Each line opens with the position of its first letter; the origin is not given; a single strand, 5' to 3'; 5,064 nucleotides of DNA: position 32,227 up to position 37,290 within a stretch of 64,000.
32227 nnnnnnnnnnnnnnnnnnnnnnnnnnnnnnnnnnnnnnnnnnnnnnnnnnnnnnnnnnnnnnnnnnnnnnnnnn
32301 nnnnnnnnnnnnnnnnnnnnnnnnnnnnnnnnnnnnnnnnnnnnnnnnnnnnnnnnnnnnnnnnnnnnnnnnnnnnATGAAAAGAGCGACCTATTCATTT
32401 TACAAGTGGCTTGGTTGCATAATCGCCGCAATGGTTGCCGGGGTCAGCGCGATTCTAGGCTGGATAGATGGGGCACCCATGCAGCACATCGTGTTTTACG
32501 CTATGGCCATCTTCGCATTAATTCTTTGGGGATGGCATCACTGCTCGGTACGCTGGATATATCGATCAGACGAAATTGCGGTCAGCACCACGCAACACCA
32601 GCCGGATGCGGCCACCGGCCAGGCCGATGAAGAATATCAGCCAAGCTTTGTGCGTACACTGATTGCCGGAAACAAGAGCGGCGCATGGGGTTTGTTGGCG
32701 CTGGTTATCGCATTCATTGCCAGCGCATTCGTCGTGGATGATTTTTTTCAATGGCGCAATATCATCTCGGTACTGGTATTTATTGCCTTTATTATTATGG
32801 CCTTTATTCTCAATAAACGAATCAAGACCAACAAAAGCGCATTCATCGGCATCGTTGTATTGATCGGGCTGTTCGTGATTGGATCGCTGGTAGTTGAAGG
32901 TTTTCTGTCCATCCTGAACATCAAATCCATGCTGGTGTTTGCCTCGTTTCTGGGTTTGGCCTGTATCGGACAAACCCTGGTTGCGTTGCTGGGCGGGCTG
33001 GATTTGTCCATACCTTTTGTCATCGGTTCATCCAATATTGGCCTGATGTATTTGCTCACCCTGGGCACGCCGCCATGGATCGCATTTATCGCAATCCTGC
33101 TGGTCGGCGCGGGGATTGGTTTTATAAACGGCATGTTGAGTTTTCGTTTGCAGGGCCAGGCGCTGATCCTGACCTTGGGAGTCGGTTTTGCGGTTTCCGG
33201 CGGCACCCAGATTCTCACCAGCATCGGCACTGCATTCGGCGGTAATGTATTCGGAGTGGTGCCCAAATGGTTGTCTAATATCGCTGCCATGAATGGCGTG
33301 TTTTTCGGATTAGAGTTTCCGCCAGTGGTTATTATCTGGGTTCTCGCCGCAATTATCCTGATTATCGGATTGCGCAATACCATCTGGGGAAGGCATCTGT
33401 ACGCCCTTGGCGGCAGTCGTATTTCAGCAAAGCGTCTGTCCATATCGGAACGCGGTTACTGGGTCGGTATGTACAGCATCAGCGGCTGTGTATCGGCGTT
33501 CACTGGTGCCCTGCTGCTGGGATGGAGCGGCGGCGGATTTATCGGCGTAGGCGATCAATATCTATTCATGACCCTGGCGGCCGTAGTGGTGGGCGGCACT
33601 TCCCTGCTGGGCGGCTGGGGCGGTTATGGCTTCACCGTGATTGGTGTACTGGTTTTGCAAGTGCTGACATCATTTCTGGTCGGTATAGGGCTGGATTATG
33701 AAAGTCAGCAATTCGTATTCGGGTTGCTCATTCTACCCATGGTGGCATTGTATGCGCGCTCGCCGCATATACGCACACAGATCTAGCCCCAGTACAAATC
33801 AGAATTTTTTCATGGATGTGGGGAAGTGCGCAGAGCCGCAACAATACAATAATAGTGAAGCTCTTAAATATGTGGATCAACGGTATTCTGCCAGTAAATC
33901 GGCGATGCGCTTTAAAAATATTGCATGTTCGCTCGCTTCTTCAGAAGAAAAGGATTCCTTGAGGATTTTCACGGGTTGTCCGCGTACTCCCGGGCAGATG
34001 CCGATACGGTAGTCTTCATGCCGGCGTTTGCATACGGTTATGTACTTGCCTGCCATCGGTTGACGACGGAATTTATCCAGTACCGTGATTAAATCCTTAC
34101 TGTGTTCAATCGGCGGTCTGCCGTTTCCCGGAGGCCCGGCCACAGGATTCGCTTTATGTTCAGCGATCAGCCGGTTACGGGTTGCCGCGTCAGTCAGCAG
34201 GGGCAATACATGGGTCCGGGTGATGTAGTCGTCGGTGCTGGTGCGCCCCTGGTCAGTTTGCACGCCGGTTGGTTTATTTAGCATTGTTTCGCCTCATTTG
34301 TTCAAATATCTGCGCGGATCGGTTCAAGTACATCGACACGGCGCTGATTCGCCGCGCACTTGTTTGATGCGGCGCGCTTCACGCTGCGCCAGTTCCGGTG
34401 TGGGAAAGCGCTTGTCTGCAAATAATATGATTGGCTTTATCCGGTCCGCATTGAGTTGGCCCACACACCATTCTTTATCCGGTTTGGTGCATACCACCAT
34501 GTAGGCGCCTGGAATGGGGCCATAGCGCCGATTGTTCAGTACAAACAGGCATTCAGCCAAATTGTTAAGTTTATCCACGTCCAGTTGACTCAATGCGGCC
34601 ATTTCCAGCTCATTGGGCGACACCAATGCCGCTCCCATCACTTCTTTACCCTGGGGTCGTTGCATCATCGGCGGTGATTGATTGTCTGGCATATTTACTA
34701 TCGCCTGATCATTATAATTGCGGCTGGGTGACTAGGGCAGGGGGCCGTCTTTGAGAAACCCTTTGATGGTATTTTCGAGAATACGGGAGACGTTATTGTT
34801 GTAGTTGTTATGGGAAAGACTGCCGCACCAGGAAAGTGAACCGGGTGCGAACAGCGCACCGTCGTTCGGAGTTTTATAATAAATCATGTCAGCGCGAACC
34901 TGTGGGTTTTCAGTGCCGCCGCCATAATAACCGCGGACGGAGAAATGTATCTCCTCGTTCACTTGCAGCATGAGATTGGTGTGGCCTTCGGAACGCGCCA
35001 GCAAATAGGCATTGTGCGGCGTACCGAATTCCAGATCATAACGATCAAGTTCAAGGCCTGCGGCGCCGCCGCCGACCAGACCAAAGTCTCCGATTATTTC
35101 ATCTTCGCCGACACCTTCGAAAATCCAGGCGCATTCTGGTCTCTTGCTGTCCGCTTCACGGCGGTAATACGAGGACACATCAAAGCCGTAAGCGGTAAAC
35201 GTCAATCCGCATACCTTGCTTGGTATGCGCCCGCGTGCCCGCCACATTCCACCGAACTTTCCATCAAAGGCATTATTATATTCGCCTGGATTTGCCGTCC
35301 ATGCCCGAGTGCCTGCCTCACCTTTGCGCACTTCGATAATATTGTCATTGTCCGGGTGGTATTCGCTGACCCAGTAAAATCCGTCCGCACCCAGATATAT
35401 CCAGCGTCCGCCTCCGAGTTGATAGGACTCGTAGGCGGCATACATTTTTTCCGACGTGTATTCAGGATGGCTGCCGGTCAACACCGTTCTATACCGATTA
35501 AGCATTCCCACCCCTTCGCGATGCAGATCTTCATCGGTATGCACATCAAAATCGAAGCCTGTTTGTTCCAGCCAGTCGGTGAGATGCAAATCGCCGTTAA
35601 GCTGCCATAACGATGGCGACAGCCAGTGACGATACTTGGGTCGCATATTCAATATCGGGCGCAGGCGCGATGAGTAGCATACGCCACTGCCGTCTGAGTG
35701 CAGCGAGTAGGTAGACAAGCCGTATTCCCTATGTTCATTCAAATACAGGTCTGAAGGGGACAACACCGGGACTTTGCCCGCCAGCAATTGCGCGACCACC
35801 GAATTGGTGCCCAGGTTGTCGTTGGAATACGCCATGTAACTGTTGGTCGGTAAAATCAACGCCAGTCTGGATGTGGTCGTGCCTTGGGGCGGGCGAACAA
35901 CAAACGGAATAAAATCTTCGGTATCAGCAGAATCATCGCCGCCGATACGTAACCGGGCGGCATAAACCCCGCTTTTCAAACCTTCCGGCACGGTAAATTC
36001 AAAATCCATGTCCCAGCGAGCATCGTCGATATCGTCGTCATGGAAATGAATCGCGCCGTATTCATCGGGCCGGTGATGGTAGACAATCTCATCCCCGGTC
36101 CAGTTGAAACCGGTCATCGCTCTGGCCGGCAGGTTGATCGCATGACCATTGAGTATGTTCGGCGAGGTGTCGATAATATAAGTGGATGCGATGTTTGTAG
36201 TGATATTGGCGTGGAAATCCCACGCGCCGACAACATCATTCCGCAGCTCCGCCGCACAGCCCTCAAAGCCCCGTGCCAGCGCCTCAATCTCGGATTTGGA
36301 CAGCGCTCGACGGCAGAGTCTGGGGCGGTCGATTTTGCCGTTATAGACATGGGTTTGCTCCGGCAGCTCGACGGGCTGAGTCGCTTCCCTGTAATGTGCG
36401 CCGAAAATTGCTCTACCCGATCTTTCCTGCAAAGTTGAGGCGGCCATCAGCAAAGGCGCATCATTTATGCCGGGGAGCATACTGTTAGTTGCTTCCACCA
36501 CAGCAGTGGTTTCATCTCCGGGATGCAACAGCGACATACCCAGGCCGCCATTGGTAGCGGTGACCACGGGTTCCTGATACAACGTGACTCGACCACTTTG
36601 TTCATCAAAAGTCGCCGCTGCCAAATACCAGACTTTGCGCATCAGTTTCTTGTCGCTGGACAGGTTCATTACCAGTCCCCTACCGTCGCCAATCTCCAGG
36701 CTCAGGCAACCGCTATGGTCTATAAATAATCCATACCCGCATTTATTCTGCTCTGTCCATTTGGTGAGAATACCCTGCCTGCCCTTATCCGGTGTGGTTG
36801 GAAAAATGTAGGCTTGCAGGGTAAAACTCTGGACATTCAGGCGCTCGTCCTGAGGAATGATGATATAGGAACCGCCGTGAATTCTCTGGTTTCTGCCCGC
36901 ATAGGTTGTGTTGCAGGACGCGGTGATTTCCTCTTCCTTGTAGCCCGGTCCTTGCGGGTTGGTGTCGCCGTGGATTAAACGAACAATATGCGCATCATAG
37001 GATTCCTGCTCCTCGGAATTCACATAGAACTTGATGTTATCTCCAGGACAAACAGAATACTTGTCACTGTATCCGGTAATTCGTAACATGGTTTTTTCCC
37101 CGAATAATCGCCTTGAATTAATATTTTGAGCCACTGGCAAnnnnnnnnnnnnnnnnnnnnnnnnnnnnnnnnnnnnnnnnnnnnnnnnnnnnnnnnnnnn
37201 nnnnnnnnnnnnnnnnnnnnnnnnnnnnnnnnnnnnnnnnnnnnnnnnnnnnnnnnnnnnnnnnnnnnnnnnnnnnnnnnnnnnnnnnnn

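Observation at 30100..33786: Both permeases of the tagged ABC system carry large extra membrane regions that the neighbouring control system lacks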

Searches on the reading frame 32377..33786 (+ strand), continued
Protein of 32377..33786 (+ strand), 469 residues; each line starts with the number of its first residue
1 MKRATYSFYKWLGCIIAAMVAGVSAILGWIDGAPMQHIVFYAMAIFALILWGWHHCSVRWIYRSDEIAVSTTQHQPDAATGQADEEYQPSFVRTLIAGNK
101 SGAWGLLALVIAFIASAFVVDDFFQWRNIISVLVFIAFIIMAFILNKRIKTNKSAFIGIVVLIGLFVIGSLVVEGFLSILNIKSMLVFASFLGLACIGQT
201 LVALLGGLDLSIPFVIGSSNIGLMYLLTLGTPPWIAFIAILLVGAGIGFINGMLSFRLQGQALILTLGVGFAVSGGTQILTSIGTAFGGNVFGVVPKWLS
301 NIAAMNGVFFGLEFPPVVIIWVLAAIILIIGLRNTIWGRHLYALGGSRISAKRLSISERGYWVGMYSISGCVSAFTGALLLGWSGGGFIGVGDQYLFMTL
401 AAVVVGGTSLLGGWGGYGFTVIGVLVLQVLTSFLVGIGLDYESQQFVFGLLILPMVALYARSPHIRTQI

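Call 98: find_encoding_contigs(protein=P0114, flank=10000, max_places=1)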
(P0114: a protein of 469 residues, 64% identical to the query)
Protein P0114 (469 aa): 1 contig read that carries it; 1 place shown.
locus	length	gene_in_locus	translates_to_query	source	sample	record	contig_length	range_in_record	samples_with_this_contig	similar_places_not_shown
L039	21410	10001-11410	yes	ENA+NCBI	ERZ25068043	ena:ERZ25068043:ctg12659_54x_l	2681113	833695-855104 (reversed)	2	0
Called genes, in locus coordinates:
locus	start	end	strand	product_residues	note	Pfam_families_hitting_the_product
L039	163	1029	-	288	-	PF00753:Lactamase_B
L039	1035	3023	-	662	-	PF00474:SSF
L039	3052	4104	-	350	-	PF00356:LacI, PF00532:Peripla_BP_1, PF13407:Peripla_BP_4, PF13377:Peripla_BP_3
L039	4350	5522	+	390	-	PF13407:Peripla_BP_4, PF13458:Peripla_BP_6 (weak)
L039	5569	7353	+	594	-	PF00005:ABC_tran, PF13304:AAA_21 (faint), PF00005:ABC_tran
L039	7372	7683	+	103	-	-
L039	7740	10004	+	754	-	-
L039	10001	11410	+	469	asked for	PF02653:BPD_transp_2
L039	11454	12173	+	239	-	PF01036:Bac_rhodopsin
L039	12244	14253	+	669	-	PF01145:Band_7, PF15975:Flot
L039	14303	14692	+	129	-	-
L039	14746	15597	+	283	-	PF12697:Abhydrolase_6, PF00561:Abhydrolase_1, PF12146:Hydrolase_4 (weak), PF00326:Peptidase_S9 (faint)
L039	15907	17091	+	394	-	PF13784:Fic_N, PF02661:Fic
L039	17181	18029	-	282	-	PF08543:Phos_pyr_kin, PF00294:PfkB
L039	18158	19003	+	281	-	PF03328:HpcH_HpaI, PF15617:C-C_Bond_Lyase (faint)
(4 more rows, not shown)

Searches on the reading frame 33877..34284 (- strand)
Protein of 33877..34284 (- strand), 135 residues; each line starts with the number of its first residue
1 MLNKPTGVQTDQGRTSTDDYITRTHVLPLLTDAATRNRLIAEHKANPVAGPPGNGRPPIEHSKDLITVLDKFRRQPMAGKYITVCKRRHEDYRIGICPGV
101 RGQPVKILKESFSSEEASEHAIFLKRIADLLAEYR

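Call 6: search_protein_families(library=pfam, proteins=[window:33877-34284:-], max_evalue=0.01)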
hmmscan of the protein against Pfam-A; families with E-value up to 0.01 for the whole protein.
window:33877-34284:- (135 aa): 0 families

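Call 7: search_protein_families(library=ncbifam, proteins=[window:33877-34284:-], max_evalue=0.01)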
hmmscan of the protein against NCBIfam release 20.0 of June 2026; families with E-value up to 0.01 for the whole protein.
window:33877-34284:- (135 aa): 0 families

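Call 32: search_protein_families(library=pfam, proteins=[window:33877-34284:-], max_evalue=10)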
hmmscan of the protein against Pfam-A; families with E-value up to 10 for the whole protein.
window:33877-34284:- (135 aa): 1 family
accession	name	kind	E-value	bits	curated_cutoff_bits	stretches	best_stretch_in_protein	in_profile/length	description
PF10813.13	Herpesvir_UL11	-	0.26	11.6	21.2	1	79-90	2-13/32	Herpesvirus UL11 homologue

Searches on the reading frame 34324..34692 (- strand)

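Call 6: search_protein_families(library=pfam, proteins=[window:34324-34692:-], max_evalue=0.01)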
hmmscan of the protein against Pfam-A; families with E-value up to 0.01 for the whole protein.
window:34324-34692:- (122 aa): 0 families

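Call 7: search_protein_families(library=ncbifam, proteins=[window:34324-34692:-], max_evalue=0.01)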
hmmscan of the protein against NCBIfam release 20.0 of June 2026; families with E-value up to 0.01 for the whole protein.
window:34324-34692:- (122 aa): 0 families

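Call 32: search_protein_families(library=pfam, proteins=[window:34324-34692:-], max_evalue=10)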
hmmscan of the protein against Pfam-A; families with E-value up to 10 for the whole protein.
window:34324-34692:- (122 aa): 2 families
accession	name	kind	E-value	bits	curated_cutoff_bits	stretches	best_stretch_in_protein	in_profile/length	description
PF18216.6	N_formyltrans_C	-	0.012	15.7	25.8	1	34-67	5-38/52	N-formyltransferase dimerization C-terminal domain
PF02329.21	HDC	-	0.2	11.2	25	1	43-70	126-153/294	Histidine carboxylase PI chain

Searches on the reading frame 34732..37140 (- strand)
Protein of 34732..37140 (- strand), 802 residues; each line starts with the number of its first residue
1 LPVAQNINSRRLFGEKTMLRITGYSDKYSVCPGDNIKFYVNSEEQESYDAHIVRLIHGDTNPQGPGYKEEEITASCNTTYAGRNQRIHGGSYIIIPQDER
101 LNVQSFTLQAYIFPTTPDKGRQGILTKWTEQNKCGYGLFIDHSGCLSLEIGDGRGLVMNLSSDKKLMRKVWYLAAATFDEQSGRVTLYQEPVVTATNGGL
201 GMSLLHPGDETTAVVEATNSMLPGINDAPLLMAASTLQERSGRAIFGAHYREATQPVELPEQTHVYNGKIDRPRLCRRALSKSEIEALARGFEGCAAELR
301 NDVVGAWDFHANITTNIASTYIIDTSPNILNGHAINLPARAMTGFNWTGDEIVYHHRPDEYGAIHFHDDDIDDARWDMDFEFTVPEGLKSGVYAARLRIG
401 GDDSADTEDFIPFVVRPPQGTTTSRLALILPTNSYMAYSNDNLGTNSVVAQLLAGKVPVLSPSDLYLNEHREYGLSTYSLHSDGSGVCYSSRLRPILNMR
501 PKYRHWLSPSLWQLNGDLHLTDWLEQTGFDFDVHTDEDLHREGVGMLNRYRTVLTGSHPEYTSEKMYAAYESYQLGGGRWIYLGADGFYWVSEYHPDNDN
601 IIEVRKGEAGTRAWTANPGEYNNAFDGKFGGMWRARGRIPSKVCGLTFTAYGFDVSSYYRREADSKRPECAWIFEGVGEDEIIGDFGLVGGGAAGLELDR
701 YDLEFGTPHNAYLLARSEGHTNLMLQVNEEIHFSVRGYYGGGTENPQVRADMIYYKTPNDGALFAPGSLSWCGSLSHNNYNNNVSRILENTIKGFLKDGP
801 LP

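Call 6: search_protein_families(library=pfam, proteins=[window:34732-37140:-], max_evalue=0.01)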
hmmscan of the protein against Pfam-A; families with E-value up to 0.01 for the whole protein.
window:34732-37140:- (802 aa): 2 families
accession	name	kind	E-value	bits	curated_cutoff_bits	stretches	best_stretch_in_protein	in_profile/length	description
PF20254.3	DMFA2_C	-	4.1e-95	319.8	27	1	340-781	2-373/374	N,N-dimethylformamidase beta subunit-like, C-terminal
PF13385.13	Laminin_G_3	-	4.8e-11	43.5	27.6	1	89-196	3-104/151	Concanavalin A-like lectin/glucanases superfamily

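Call 7: search_protein_families(library=ncbifam, proteins=[window:34732-37140:-], max_evalue=0.01)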
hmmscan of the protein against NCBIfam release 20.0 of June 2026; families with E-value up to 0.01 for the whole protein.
window:34732-37140:- (802 aa): 0 families
